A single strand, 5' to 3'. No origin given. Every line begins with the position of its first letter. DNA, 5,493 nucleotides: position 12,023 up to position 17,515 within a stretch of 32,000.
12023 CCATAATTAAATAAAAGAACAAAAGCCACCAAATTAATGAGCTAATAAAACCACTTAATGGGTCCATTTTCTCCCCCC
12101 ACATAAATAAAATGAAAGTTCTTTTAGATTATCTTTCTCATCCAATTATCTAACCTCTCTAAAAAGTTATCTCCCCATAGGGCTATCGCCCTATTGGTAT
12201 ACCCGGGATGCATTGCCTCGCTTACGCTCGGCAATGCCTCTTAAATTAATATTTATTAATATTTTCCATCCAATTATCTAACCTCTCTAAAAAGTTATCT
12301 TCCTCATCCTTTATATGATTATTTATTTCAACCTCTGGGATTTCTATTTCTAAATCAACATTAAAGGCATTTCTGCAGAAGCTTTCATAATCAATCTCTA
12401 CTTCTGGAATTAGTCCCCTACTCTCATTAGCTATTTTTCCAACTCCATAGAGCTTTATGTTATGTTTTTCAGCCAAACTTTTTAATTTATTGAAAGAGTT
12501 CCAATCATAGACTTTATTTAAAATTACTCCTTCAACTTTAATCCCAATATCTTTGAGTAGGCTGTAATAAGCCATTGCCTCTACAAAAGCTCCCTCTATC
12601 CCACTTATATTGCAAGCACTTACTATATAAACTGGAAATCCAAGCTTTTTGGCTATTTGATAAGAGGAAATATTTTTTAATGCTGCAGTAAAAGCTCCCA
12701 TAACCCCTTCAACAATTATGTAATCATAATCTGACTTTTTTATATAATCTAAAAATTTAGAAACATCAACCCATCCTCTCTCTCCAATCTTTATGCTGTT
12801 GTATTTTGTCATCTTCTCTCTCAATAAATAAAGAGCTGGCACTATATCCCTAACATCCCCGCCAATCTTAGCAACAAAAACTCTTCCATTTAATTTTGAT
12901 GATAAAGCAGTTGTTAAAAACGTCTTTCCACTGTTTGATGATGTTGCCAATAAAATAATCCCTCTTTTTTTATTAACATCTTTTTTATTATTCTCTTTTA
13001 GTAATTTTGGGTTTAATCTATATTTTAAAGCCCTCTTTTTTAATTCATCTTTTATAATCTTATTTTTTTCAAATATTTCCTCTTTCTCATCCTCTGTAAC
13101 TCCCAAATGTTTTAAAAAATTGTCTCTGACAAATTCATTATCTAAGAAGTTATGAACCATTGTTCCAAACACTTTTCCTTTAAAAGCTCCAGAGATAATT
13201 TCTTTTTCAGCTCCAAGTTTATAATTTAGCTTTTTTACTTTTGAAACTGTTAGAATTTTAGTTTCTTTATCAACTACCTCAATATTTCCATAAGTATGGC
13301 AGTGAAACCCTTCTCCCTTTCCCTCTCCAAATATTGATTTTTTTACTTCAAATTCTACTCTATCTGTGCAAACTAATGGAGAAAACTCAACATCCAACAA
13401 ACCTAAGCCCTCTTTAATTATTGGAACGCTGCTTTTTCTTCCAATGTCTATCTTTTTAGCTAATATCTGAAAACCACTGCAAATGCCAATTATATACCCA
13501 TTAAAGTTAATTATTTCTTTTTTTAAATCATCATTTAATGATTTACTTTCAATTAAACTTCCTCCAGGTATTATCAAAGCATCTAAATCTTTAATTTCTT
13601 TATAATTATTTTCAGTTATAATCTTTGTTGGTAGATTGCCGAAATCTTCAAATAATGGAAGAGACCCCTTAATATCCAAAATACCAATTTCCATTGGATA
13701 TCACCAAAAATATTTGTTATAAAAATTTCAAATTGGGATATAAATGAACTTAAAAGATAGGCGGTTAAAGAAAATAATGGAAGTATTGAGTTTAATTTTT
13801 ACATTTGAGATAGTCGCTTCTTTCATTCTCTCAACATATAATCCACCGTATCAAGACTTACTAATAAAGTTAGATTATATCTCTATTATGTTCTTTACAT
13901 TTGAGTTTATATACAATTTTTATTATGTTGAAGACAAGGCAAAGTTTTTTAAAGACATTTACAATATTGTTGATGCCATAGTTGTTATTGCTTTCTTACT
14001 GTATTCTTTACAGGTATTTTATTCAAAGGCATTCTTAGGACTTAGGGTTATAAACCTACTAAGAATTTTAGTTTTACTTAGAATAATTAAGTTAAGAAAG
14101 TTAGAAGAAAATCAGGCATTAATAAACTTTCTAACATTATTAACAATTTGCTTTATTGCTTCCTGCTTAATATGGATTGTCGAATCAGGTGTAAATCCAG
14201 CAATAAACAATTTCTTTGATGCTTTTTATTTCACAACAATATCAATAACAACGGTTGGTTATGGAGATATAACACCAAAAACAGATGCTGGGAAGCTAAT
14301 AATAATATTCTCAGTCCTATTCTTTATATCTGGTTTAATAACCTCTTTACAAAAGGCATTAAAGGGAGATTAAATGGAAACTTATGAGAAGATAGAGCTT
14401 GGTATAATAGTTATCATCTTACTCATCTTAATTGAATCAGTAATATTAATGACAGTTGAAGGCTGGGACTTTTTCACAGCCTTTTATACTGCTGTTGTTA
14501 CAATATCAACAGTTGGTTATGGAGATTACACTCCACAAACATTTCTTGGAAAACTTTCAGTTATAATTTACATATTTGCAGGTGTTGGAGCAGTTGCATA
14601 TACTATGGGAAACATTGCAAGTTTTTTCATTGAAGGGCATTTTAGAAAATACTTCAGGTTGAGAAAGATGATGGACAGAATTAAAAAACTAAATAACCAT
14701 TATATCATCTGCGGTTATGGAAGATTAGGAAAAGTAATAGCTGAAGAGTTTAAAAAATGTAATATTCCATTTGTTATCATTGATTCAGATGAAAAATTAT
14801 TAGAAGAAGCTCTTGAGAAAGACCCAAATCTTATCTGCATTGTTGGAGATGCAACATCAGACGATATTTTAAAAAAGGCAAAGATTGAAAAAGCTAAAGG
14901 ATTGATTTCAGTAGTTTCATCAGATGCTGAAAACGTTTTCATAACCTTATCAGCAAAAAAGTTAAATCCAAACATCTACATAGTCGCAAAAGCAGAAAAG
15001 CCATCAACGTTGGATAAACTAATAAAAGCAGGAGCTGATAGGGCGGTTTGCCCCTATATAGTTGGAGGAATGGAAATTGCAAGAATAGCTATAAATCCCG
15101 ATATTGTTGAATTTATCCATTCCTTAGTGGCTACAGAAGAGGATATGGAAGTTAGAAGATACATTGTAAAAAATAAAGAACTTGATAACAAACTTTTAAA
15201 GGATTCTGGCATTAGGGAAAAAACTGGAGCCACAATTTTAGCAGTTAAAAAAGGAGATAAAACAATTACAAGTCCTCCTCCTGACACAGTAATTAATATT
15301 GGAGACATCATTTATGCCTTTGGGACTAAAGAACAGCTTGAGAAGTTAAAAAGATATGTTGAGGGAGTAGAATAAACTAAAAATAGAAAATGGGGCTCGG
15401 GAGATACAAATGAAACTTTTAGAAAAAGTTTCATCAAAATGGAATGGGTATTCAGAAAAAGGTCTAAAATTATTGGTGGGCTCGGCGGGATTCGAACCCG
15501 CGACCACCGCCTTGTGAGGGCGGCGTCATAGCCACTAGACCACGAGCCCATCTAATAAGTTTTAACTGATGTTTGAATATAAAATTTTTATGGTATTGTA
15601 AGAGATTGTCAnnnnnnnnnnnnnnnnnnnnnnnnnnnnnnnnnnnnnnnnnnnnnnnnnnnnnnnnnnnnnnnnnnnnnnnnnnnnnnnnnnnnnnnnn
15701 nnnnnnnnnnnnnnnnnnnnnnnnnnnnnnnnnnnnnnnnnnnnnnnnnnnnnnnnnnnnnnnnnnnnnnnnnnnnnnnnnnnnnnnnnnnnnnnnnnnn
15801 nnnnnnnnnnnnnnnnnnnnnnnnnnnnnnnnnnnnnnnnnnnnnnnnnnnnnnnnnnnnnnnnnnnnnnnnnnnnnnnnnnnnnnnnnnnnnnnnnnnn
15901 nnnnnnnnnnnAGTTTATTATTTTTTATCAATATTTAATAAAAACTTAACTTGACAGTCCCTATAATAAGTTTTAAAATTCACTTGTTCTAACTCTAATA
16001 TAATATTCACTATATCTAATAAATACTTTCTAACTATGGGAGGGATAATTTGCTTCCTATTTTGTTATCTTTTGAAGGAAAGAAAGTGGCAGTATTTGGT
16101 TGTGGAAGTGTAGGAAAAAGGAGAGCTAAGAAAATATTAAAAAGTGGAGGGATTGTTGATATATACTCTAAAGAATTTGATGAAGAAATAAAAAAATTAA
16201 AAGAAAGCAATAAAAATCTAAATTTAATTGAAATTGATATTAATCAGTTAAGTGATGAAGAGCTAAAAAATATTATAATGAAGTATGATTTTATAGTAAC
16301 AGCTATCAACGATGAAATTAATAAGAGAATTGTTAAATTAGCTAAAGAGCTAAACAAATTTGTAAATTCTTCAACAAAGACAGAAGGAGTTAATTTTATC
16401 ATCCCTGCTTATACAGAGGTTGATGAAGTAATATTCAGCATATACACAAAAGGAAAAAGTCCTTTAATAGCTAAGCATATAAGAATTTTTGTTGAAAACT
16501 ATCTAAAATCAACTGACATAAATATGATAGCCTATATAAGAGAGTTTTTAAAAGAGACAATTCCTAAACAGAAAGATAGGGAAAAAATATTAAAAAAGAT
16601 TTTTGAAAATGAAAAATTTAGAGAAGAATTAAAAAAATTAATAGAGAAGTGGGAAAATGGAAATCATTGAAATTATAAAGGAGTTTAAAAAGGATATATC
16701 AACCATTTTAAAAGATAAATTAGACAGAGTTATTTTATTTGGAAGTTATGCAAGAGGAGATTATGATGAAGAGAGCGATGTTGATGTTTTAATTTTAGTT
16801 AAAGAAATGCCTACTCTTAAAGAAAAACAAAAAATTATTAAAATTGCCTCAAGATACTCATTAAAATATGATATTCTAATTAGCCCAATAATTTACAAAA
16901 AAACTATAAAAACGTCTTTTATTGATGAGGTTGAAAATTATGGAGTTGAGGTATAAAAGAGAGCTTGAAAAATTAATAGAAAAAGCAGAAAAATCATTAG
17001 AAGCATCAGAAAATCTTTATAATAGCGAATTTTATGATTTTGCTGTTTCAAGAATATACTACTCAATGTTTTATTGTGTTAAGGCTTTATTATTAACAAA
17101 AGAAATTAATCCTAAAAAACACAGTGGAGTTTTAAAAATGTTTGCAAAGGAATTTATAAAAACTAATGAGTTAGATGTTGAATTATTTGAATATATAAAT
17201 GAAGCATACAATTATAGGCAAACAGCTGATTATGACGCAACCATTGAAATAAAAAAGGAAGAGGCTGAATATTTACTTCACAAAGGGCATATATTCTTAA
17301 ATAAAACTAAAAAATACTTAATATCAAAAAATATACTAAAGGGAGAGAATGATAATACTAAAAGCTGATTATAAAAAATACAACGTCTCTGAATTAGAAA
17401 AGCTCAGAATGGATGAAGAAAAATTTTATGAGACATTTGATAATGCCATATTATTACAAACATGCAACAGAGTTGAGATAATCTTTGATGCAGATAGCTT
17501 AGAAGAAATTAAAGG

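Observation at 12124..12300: A 94-bp palindromic element bounded by a perfect 34-bp direct repeat has replaced the C-terminus and stop codon of the CobQ-like gene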

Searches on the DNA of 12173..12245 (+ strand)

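Call 40: search_dna_similar(query=window:12173-12245:+, collection=plasmids, mode=distant, max_evalue=0.01)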
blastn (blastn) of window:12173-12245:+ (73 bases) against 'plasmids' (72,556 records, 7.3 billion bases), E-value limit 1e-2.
No match.

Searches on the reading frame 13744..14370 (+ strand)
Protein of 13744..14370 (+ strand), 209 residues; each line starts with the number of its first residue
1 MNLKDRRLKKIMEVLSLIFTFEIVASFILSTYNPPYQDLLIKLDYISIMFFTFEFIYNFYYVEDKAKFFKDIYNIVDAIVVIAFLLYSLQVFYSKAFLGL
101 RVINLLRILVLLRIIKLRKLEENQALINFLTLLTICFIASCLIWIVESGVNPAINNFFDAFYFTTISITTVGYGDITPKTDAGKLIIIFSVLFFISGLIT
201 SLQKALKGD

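Call 78: search_protein_families(library=pfam, proteins=[window:13744-14370:+], max_evalue=0.00001)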
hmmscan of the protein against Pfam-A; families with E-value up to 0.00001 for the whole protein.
window:13744-14370:+ (209 aa): 2 families
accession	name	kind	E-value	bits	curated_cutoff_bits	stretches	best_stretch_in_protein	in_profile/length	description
PF00520.37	Ion_trans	-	8.2e-19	68.2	25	1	10-199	2-220/241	Ion transport protein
PF07885.22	Ion_trans_2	-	1.5e-16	60.5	22.5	1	136-203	7-71/79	Ion channel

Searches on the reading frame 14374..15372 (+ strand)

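Call 78: search_protein_families(library=pfam, proteins=[window:14374-15372:+], max_evalue=0.00001)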
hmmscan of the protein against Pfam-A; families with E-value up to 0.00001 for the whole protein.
window:14374-15372:+ (333 aa): 4 families
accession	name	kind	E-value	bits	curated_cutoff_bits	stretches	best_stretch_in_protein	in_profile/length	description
PF02254.24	TrkA_N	-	1.5e-34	119.2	23.8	1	110-227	1-116/116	TrkA-N domain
PF07885.22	Ion_trans_2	-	2.2e-17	63.2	22.5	1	13-86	2-78/79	Ion channel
PF02080.26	TrkA_C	-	2.7e-14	53.2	27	1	263-328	5-69/71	TrkA-C domain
PF22614.2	Slo-like_RCK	-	9.2e-06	25.8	24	0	106-204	2-118/119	Calcium-activated potassium channel slowpoke-like RCK domain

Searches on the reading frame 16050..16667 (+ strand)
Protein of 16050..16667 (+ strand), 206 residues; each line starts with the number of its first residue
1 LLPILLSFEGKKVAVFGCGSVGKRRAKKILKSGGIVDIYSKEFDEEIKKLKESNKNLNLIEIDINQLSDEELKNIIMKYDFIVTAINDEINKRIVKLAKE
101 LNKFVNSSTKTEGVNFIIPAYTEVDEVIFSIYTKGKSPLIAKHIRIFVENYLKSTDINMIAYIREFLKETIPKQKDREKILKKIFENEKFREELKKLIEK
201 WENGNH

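Call 79: search_protein_families(library=pfam, proteins=[window:16050-16667:+], max_evalue=0.00001)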
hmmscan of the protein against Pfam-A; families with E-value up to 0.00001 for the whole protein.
window:16050-16667:+ (206 aa): 2 families
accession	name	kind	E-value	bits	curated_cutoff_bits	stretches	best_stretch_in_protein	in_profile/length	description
PF13241.12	NAD_binding_7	-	8.3e-18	65.3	22.1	1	4-120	1-104/104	Putative NAD(P)-binding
PF03435.24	Sacchrp_dh_NADP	-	1e-05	26.3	25.1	0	13-101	1-91/129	Saccharopine dehydrogenase NADP binding domain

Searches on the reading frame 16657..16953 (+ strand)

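Call 79: search_protein_families(library=pfam, proteins=[window:16657-16953:+], max_evalue=0.00001)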
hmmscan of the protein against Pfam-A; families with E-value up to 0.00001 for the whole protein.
window:16657-16953:+ (99 aa): 2 families
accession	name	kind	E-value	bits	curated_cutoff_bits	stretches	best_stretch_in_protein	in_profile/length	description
PF01909.29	NTP_transf_2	-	1.1e-15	58.3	21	1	7-93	1-87/93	Nucleotidyltransferase domain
PF18765.7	Polbeta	-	5e-10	39.9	26.9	1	14-93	3-81/93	Polymerase beta, Nucleotidyltransferase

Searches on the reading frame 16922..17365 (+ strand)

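Call 79: search_protein_families(library=pfam, proteins=[window:16922-17365:+], max_evalue=0.00001)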
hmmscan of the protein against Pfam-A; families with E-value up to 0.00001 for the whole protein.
window:16922-17365:+ (148 aa): 1 family
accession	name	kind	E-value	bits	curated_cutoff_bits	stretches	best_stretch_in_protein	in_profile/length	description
PF05168.19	HEPN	-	4.5e-25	88.5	22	1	16-130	2-115/117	HEPN domain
